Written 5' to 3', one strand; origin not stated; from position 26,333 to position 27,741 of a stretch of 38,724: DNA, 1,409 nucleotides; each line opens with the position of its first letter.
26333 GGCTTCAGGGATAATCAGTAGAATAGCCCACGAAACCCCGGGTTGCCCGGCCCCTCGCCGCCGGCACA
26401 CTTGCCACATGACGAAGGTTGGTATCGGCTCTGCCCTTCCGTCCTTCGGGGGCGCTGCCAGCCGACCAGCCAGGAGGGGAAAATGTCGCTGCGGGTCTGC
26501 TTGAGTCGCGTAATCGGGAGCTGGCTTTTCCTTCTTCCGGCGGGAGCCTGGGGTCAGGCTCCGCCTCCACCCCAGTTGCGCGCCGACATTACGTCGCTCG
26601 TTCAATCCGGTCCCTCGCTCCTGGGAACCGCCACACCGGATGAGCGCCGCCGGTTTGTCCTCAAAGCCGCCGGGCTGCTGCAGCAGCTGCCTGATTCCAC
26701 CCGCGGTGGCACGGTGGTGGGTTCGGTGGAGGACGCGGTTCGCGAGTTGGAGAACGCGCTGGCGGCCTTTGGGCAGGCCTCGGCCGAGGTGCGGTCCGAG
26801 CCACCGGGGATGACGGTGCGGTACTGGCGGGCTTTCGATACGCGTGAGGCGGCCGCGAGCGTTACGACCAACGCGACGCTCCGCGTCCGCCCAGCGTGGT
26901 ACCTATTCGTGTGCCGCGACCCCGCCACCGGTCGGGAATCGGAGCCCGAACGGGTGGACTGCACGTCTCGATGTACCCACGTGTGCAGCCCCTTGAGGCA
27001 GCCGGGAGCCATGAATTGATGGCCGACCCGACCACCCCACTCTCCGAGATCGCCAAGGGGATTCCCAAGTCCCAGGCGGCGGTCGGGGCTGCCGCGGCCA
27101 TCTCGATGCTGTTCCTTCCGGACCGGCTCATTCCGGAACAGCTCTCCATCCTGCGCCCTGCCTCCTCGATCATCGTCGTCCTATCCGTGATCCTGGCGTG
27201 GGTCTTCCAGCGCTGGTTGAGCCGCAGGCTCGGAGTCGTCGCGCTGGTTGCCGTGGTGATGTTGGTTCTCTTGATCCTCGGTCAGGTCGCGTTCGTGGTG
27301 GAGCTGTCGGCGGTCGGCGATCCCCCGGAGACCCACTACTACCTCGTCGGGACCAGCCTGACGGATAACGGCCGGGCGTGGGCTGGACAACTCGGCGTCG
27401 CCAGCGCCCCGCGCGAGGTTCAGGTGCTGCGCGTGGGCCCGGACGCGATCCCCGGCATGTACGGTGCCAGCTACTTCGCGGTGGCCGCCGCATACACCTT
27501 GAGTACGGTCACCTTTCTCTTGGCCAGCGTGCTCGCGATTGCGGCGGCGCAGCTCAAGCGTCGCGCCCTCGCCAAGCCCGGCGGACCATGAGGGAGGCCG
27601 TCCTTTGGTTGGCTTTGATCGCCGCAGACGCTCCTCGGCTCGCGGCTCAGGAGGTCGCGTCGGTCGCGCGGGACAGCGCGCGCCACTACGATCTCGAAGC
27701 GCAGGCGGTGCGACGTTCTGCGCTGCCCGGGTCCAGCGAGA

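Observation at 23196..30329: Five-gene same-strand cluster: 4-TM protein, polytopic patatin lipase, secreted protein, membrane protein, secreted TPR-CHAT protease - candidate undescribed envelope conflict or cell-death module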

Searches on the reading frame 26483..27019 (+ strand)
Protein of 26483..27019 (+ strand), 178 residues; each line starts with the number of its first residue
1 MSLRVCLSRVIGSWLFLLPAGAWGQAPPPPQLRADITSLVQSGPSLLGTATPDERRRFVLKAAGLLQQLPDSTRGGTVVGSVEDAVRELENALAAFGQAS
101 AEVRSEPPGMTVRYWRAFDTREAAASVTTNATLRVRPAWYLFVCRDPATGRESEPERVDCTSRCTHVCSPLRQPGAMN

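Call 5: search_protein_families(library=pfam, proteins=[window:26483-27019:+], max_evalue=0.01)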
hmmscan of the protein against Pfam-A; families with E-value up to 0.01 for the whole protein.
window:26483-27019:+ (178 aa): 0 families

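Call 6: search_protein_families(library=padloc, proteins=[window:26483-27019:+], max_evalue=0.01)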
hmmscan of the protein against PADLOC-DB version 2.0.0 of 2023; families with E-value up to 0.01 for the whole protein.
window:26483-27019:+ (178 aa): 0 families

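Call 7: search_protein_families(library=ncbifam, proteins=[window:26483-27019:+], max_evalue=0.01)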
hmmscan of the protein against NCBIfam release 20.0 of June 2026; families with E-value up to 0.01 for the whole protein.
window:26483-27019:+ (178 aa): 0 families

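Call 70: predict_structure(alignment_id=A5)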
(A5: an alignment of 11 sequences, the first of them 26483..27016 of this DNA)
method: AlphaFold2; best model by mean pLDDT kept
length: 178 residues; sequences in the alignment: 11
mean_pLDDT: 86.5   pTM: 0.77
mean pLDDT of the five models: 86.5, 86.1, 86.0, 86.0, 85.1
residues with pLDDT >= 90: 121; 70-90: 24; 50-70: 28; < 50: 5
segments of 3 or more residues with pLDDT < 50: none
pLDDT, mean of each block of 10 residues (from residue 1): 51 53 73 96 90 96 92 68 95 95 95 96 96 97 96 97 96 72
secondary structure, 60 per line:
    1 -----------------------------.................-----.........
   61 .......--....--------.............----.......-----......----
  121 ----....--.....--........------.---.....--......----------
elements in order: H30-46 H52-67 H70-73 H82-94 E99-105 E111-116 E125-128 E131-135 E138-145 E156-160 E163-168

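Call 73: fold_search(model_id=the predicted structure, library=pdb)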
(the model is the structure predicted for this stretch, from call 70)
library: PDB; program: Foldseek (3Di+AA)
matches with E <= 10: 1166; with E <= 0.001: 0
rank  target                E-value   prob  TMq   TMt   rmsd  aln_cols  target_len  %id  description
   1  4v4c_B                4.6e-03  1.00  0.28  0.20   4.0        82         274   10  Crystal Structure of Pyrogallol-Phloroglucinol Transhydroxylase from Pelobacter acidigallici (released 2014-07-09)
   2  6hif_Y                7.1e-03  0.99  0.26  0.46   4.5        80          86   14  Kuenenia stuttgartiensis hydrazine dehydrogenase complex (released 2019-04-17)
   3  1x5l_MODEL_1_A        1.8e-02  1.00  0.26  0.40   2.9        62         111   14  Solution structure of the second fn3 domain of Eph receptor A8 protein (released 2005-11-16)
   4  7y8h_B                2.2e-02  0.90  0.23  0.40   7.4        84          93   15  Crystal structure of sDscam FNIII1 domain, isoform alpha7 (released 2023-05-24)
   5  4n68                  2.5e-02  0.97  0.22  0.37   5.3        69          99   17  Crystal structure of an internal FN3 domain from human Contactin-5 [PSI-NYSGRC-005804] (released 2013-10-30)
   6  3njx                  3.0e-02  1.00  0.33  0.13   3.4        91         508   15  Rhamnogalacturonan Lyase from Aspergillus aculeatus mutant H210A (released 2010-10-06)
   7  3qjh_A                3.4e-02  0.25  0.15  0.14  16.3       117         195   12  The crystal structure of the 5c.c7 TCR (released 2011-04-27)
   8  1nkg                  3.9e-02  0.99  0.30  0.12   3.4        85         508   15  Rhamnogalacturonan lyase from Aspergillus aculeatus (released 2004-05-25)
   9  2xhn_A                4.6e-02  0.99  0.30  0.12   3.4        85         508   15  Rhamnogalacturonan lyase from Aspergillus aculeatus K150A active site mutant (released 2010-09-29)
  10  4yok                  4.6e-02  0.98  0.31  0.28   3.7        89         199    9  Crystal structure of a DUF3823 family protein (PARMER_04126) from Parabacteroides merdae ATCC 43184 at 1.80 A resolution (released 2015-03-25)
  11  8vly_A                4.6e-02  0.98  0.29  0.11   4.8        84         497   14  Cryo-EM structure of human HGSNAT in transition state (released 2024-06-26)
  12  9kze_L                4.6e-02  0.18  0.16  0.14  14.7       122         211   11  The local refined map of SARS-CoV-2 EG.5.1 Variant Spike protein complexed with antibody XGi-183 (released 2025-12-10)
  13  3b83_D                5.2e-02  0.80  0.22  0.37   4.1        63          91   19  Computer-Based Redesign of a beta Sandwich Protein Suggests that Extensive Negative Design Is Not Required for De Novo (released 2008-11-04)
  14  5x83_D                5.6e-02  0.77  0.24  0.22  10.3        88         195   15  Structure of DCC FN456 domains (released 2017-09-06)
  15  8t7r_A                5.6e-02  0.38  0.20  0.17  14.0       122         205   11  Crystal structure of human leukocyte antigen A*0101 in complex with the Fab of alloreactive antibody E07 (released 2024-12-25)
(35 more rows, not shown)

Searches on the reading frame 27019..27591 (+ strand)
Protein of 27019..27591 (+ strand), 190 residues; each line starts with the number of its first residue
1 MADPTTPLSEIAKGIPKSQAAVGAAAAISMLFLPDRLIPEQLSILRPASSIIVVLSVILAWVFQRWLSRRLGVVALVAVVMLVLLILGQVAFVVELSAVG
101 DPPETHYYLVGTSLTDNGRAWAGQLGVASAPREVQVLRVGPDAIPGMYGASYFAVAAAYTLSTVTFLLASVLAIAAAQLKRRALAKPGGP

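Call 5: search_protein_families(library=pfam, proteins=[window:27019-27591:+], max_evalue=0.01)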
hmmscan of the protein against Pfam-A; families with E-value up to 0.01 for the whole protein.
window:27019-27591:+ (190 aa): 0 families

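Call 6: search_protein_families(library=padloc, proteins=[window:27019-27591:+], max_evalue=0.01)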
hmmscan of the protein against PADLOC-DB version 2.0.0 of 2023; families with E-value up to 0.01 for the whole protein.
window:27019-27591:+ (190 aa): 0 families

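Call 7: search_protein_families(library=ncbifam, proteins=[window:27019-27591:+], max_evalue=0.01)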
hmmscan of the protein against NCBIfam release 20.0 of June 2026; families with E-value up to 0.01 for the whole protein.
window:27019-27591:+ (190 aa): 0 families

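Call 50: find_related_loci(query=A3, collection=metagenome_contigs, flank=7000)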
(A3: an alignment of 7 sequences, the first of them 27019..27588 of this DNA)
Query A3 (190 aa) in metagenome_contigs; peptide patterns used: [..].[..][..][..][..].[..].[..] (x = any residue, [..] = any of these).
46 stretches matched a pattern; 1 encode a relative of the query (tblastn E <= 1e-3); 1 distinct loci.
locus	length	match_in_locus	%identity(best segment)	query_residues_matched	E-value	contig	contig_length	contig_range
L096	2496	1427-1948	38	8-180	5e-38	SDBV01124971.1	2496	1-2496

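Call 66: predict_structure(alignment_id=A2)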
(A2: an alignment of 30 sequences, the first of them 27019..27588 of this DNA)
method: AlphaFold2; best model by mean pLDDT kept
length: 190 residues; sequences in the alignment: 30
mean_pLDDT: 89.2   pTM: 0.79
mean pLDDT of the five models: 89.2, 88.1, 87.5, 86.8, 86.6
residues with pLDDT >= 90: 143; 70-90: 21; 50-70: 25; < 50: 1
segments of 3 or more residues with pLDDT < 50: none
pLDDT, mean of each block of 10 residues (from residue 1): 66 65 69 77 92 94 95 97 95 94 95 98 97 96 97 97 95 93 81
secondary structure, 60 per line:
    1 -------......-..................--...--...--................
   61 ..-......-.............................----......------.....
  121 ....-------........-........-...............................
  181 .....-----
elements in order: H8-13 H15-32 H45-62 H64-69 H71-92 E93-99 E104-109 H116-124 H132-139 H141-148 H150-185

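Call 69: fold_search(model_id=the predicted structure, library=pdb)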
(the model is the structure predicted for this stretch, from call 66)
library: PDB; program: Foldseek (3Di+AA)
matches with E <= 10: 30; with E <= 0.001: 0
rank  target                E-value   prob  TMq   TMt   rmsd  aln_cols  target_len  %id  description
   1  6jyi_A                1.3e+00  0.04  0.12  0.13  19.7       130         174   11  Crystal structure of the PadR-like transcriptional regulator BC1756 from Bacillus cereus (released 2019-06-26)
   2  9bra_7                2.2e+00  0.02  0.13  0.12  23.7       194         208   13  Intact V-ATPase State 2 and synaptophysin complex in mouse brain isolated synaptic vesicles (released 2024-06-19)
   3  4a5n_A                4.3e+00  0.03  0.08  0.14  14.7        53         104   19  Redoxregulator HypR in its reduced form (released 2012-01-11)
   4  1yyv_A                4.6e+00  0.05  0.11  0.17  13.1        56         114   23  Putative transcriptional regulator ytfH from Salmonella typhimurium (released 2005-04-05)
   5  1yyv_B                5.2e+00  0.04  0.10  0.16  13.0        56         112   23  Putative transcriptional regulator ytfH from Salmonella typhimurium (released 2005-04-05)
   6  4a5n_B                5.5e+00  0.03  0.08  0.14  15.3        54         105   18  Redoxregulator HypR in its reduced form (released 2012-01-11)
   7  3hhh_B                5.5e+00  0.01  0.11  0.17  18.4       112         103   13  Crystal structure of transcriptional regulator, a member of PadR family, from Enterococcus faecalis V583 (released 2009-06-02)
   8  5d80_G                5.5e+00  0.01  0.12  0.11  22.8       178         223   12  Crystal Structure of Yeast V1-ATPase in the Autoinhibited Form (released 2016-06-08)
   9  7vrj_M                5.8e+00  0.03  0.14  0.09  11.6        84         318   12  STRUCTURE OF PHOTOSYNTHETIC LH1-RC SUPER-COMPLEX OF Allochromatium tepidum (released 2022-05-04)
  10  3hhh_A                6.1e+00  0.03  0.11  0.19  14.0        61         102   21  Crystal structure of transcriptional regulator, a member of PadR family, from Enterococcus faecalis V583 (released 2009-06-02)
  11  9m8m_M                6.5e+00  0.04  0.14  0.09  11.6        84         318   15  Structure of photosynthetic LH1-RC complex the Halophilic Nonsulfur Purple Bacterium, Rhodothalassium salexigens (released 2025-07-02)
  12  3zx6_A                6.5e+00  0.01  0.16  0.11  37.5       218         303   18  Structure of Hamp(AF1503)-Tsr fusion - Hamp (A291V) mutant (released 2012-02-29)
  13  7bzg_A                6.9e+00  0.04  0.09  0.15   9.1        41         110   22  Structure of Bacillus subtilis HxlR, wild type in complex with formaldehyde and DNA (released 2021-02-03)
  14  5e3i_B                6.9e+00  0.03  0.11  0.06   7.3        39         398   20  Crystal Structure of a Histidyl-tRNA synthetase from Acinetobacter baumannii with bound L-Histidine and ATP (released 2015-11-04)
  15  8b6h_DC               6.9e+00  0.01  0.17  0.07  22.0       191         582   12  Cryo-EM structure of cytochrome c oxidase dimer (complex IV) from respiratory supercomplex of Tetrahymena thermophila (released 2023-03-29)
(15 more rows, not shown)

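Call 74: search_dna_similar(query=window:27019-27588:+, collection=plasmids, mode=protein, max_evalue=0.001)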
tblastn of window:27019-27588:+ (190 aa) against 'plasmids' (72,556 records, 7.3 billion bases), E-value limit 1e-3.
No match.

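Call 75: find_related_loci(query=A3, collection=viral_contigs, flank=7000)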
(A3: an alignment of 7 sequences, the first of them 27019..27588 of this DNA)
Query A3 (190 aa) in viral_contigs; peptide patterns used: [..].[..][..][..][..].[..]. (x = any residue, [..] = any of these).
23 stretches matched a pattern, but none encodes a relative of the query by tblastn (E <= 1e-3).

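Call 93: search_protein_families(library=pfam, alignment_id=A2, max_evalue=0.01)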
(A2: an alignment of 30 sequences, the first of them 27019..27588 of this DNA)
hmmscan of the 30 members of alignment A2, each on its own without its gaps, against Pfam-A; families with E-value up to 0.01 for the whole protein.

A. member 1, window:27019-27588:+ (190 aa): 0 families

B. families by the number of members that match (of 30 scanned): 12 families
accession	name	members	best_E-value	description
PF13567.11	DUF4131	3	0.0018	Domain of unknown function (DUF4131)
PF07695.17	7TMR-DISM_7TM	1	0.00024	7TM diverse intracellular signalling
PF01998.22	DUF131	1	0.0012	Protein of unknown function DUF131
PF04932.20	Wzy_C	1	0.0017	O-Antigen ligase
PF03631.20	Virul_fac_BrkB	1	0.0032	Virulence factor BrkB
PF14015.11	DUF4231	1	0.0037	Protein of unknown function (DUF4231)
PF07690.21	MFS_1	1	0.0058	Major Facilitator Superfamily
PF02600.21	DsbB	1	0.0063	Disulfide bond formation protein DsbB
PF04178.18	Got1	1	0.0067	Got1/Sft2-like family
PF16082.10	Phage_holin_2_4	1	0.0078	Bacteriophage holin family, superfamily II-like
PF20990.2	DUF2207_C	1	0.0086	Predicted membrane protein (DUF2207) C-terminal domain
PF13273.12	DUF4064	1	0.0099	Protein of unknown function (DUF4064)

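Call 94: fold_search(model_id=the predicted structure, library=viral)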
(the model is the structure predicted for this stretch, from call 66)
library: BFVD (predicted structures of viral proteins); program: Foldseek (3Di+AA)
matches with E <= 10: 61; with E <= 0.001: 0
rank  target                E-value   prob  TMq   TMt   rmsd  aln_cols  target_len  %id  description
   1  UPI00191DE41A         2.0e+00  0.04  0.14  0.05  12.5       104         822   12  (no name look-up for this kind of identifier)
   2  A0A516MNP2            3.0e+00  0.03  0.17  0.18  16.1       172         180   10  (no name in the UniProt tables at hand)
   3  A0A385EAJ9            3.4e+00  0.02  0.16  0.13  19.9       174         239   14  Uncharacterized protein [Caulobacter phage CcrPW]
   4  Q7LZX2                3.6e+00  0.02  0.16  0.16  17.0       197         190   12  Nonstructural protein NS3 (Fragment) [Palyam virus]
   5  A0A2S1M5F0            3.8e+00  0.06  0.22  0.18  17.8       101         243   13  Transmembrane protein I329L (Fragment) [African swine fever virus]
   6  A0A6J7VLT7            3.8e+00  0.06  0.21  0.24  12.1       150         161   13  Uncharacterized protein [uncultured Caudovirales phage]
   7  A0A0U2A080            4.0e+00  0.03  0.20  0.23  23.3       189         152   14  Uncharacterized protein [Staphylococcus phage Stau2]
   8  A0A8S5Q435            4.3e+00  0.04  0.25  0.09  29.8       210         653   14  Major tail protein [Podoviridae sp. ctza028]
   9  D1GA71                4.3e+00  0.03  0.21  0.18  20.3       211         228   11  NS3 protein [Bluetongue virus]
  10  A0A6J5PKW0            4.3e+00  0.02  0.14  0.15  19.3       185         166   12  Internal virion protein B [uncultured Caudovirales phage]
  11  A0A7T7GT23            4.3e+00  0.02  0.19  0.09  25.1       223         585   15  (no name in the UniProt tables at hand)
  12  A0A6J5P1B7            4.3e+00  0.02  0.17  0.04  28.0       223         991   16  Uncharacterized protein [uncultured Caudovirales phage]
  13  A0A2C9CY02            4.5e+00  0.03  0.15  0.13  20.9       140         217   14  Phage protein [Yersinia phage fHe-Yen9-03]
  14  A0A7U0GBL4            4.5e+00  0.02  0.16  0.16  26.7       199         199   10  Putative spanin [Klebsiella phage vB_KpM_FBKp24]
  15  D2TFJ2                4.8e+00  0.03  0.15  0.23  19.4       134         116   13  (no name in the UniProt tables at hand)
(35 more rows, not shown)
